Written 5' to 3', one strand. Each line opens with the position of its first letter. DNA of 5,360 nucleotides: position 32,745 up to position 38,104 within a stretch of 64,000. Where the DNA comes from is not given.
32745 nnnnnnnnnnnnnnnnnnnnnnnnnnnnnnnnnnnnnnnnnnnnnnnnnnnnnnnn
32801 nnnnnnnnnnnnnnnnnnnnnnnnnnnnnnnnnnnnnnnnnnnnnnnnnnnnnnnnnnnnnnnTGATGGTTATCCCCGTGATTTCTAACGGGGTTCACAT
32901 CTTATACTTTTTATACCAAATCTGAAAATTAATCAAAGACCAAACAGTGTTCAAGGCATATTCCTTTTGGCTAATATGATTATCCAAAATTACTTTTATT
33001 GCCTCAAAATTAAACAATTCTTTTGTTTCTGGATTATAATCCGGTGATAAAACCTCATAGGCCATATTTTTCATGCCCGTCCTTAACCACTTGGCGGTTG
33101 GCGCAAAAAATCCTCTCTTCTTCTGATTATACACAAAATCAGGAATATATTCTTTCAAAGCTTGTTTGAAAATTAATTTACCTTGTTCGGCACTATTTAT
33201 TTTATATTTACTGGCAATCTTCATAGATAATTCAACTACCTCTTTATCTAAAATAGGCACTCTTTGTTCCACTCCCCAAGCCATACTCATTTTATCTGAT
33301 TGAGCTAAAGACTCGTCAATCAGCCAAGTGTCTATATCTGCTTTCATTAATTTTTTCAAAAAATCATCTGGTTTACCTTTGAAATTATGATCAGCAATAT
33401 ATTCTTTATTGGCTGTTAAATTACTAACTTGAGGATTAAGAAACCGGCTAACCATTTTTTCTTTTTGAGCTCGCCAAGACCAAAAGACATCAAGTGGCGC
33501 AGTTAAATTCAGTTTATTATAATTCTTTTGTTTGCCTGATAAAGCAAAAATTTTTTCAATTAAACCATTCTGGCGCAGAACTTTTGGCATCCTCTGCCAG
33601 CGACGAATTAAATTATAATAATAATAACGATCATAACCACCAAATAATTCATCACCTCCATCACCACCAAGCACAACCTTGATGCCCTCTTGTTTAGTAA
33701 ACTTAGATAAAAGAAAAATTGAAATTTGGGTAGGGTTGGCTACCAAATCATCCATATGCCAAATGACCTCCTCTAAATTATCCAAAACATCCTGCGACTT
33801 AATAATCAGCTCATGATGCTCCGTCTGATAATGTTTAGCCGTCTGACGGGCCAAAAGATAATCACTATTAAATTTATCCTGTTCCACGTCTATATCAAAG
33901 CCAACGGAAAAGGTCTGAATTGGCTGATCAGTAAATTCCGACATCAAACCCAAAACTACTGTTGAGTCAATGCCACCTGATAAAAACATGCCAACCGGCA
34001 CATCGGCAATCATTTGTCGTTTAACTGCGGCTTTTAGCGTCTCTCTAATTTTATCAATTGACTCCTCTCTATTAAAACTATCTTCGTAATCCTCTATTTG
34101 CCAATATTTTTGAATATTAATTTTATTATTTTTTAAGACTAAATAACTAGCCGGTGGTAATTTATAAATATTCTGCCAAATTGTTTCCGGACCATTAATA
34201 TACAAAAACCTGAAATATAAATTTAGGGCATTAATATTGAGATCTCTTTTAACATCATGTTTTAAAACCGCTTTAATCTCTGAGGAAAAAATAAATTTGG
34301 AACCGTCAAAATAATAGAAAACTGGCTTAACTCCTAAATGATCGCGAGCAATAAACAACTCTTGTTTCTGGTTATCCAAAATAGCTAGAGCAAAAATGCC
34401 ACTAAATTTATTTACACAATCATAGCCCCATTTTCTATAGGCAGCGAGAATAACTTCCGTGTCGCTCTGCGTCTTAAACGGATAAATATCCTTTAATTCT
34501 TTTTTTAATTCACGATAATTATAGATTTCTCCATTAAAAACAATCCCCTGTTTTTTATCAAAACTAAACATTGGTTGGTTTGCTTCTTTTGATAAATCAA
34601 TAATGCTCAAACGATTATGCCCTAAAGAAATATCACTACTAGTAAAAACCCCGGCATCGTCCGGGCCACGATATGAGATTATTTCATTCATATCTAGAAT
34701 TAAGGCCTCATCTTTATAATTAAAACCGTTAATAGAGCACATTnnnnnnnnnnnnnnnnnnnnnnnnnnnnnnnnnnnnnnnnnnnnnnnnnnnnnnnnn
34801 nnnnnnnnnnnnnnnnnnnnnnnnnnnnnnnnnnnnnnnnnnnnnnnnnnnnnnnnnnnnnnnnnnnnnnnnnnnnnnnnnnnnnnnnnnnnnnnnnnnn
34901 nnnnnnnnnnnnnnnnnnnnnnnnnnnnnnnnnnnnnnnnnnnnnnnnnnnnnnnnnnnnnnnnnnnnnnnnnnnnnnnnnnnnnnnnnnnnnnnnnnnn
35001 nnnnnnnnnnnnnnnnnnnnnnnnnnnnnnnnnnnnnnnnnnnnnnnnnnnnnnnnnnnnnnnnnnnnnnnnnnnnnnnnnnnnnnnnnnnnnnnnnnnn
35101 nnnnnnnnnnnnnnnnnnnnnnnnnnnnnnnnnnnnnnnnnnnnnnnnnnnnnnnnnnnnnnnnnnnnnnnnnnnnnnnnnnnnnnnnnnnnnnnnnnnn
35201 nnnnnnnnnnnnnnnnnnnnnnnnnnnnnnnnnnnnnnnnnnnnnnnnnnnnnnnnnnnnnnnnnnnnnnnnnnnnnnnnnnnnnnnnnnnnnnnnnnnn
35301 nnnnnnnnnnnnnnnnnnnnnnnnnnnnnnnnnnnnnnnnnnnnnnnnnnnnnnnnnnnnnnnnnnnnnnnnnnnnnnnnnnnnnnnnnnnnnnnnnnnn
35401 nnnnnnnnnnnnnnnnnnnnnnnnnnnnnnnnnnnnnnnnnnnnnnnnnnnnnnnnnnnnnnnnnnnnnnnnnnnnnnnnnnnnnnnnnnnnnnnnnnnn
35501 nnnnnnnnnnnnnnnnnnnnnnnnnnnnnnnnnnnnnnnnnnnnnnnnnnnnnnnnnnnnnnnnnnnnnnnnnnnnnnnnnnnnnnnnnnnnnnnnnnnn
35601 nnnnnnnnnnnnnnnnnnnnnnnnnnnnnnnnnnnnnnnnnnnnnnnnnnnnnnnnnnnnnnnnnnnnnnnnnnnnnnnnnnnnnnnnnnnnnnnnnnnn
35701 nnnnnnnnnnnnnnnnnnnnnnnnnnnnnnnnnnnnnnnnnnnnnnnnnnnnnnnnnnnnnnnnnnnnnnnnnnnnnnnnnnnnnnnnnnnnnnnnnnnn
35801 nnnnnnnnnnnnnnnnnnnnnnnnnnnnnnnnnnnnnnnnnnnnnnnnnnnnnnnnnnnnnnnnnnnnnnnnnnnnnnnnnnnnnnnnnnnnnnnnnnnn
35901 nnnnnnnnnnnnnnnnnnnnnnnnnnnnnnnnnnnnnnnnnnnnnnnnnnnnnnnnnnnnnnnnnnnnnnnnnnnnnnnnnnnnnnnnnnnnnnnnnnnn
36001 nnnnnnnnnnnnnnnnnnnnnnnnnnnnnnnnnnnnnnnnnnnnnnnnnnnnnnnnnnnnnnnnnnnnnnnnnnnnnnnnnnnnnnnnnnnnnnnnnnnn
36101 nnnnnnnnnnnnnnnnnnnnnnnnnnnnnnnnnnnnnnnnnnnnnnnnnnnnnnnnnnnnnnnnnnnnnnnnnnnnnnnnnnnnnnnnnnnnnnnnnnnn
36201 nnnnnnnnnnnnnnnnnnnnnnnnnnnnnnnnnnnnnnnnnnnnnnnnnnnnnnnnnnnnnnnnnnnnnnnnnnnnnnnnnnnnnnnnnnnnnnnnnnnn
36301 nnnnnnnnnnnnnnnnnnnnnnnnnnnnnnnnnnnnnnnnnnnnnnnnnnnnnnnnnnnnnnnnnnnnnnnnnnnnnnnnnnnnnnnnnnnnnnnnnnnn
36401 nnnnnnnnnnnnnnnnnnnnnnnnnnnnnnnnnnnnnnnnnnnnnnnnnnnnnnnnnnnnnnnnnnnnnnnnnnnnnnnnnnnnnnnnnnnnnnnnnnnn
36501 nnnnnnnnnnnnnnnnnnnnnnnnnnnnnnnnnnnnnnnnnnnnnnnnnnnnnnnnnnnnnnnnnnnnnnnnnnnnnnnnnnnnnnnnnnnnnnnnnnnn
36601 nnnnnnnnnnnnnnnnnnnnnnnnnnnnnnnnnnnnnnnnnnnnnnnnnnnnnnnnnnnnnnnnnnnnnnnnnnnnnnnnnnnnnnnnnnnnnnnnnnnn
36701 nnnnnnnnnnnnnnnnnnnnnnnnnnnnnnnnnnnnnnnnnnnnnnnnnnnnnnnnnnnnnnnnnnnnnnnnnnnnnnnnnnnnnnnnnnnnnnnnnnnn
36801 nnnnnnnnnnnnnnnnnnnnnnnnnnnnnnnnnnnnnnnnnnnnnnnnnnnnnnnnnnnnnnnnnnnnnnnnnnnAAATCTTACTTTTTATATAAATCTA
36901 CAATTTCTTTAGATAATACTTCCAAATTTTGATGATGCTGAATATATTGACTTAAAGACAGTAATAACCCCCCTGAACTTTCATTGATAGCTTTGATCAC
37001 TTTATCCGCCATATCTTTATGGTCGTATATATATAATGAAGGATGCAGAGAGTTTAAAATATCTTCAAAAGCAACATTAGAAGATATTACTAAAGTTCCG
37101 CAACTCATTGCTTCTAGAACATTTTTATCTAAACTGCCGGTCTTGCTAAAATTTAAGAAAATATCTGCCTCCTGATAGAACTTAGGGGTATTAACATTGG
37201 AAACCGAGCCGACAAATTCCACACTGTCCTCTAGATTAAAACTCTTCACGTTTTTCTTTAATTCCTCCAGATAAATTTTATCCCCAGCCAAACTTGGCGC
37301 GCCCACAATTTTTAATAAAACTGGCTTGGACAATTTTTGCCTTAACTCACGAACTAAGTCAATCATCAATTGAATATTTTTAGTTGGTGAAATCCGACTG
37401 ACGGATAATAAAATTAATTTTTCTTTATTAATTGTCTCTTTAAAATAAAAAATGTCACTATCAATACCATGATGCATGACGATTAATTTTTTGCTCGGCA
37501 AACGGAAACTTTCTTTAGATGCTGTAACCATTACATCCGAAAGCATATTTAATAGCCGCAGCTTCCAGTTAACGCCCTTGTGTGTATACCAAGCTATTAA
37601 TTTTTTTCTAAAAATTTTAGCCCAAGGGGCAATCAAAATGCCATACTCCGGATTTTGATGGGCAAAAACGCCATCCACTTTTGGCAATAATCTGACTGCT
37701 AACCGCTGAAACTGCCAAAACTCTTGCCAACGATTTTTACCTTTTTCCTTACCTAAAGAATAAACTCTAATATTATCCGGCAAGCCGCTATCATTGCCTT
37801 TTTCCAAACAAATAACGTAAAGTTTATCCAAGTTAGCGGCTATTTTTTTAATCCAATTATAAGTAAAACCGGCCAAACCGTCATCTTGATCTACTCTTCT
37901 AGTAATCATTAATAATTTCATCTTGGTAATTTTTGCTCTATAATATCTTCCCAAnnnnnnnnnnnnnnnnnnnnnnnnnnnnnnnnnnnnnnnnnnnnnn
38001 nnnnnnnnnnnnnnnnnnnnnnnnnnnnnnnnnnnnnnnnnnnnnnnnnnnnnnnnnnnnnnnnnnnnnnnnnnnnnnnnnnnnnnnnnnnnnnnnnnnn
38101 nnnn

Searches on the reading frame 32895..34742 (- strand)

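Call 36: search_protein_families(library=pfam, proteins=[window:32895-34742:-], max_evalue=0.0001)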
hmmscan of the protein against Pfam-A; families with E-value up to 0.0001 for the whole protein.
window:32895-34742:- (615 aa): 3 families
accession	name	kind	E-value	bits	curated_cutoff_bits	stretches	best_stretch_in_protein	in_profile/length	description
PF00733.27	Asn_synthase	-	1.1e-90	305.3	21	1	231-610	1-353/354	Asparagine synthase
PF13537.11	GATase_7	-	2.1e-43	147.7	25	1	42-160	1-122/123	Glutamine amidotransferase domain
PF13522.11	GATase_6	-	2.1e-41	141.4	27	1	27-155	1-130/130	Glutamine amidotransferase domain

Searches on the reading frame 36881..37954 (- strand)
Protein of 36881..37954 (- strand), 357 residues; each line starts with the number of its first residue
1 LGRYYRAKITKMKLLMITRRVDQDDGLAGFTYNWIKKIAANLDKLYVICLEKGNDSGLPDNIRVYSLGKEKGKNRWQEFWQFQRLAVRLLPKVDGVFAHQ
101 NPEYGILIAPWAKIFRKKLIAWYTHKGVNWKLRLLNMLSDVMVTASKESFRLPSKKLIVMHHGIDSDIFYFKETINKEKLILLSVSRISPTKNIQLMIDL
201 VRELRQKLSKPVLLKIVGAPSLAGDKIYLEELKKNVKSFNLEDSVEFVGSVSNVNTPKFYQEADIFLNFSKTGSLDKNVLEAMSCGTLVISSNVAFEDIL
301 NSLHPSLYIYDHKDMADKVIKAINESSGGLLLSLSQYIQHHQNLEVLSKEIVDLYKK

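Call 36: search_protein_families(library=pfam, proteins=[window:36881-37954:-], max_evalue=0.0001)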
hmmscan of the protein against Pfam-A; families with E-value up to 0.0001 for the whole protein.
window:36881-37954:- (357 aa): 3 families
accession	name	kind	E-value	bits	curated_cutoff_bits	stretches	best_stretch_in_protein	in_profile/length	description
PF00534.26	Glycos_transf_1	-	3.8e-24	85.6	26.4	1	170-326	6-159/172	Glycosyl transferases group 1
PF13692.12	Glyco_trans_1_4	-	2.3e-19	70.5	27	1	181-324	3-141/142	Glycosyl transferases group 1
PF13524.12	Glyco_trans_1_2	-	5.8e-07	30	25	1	239-319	27-108/144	Glycosyl transferase-like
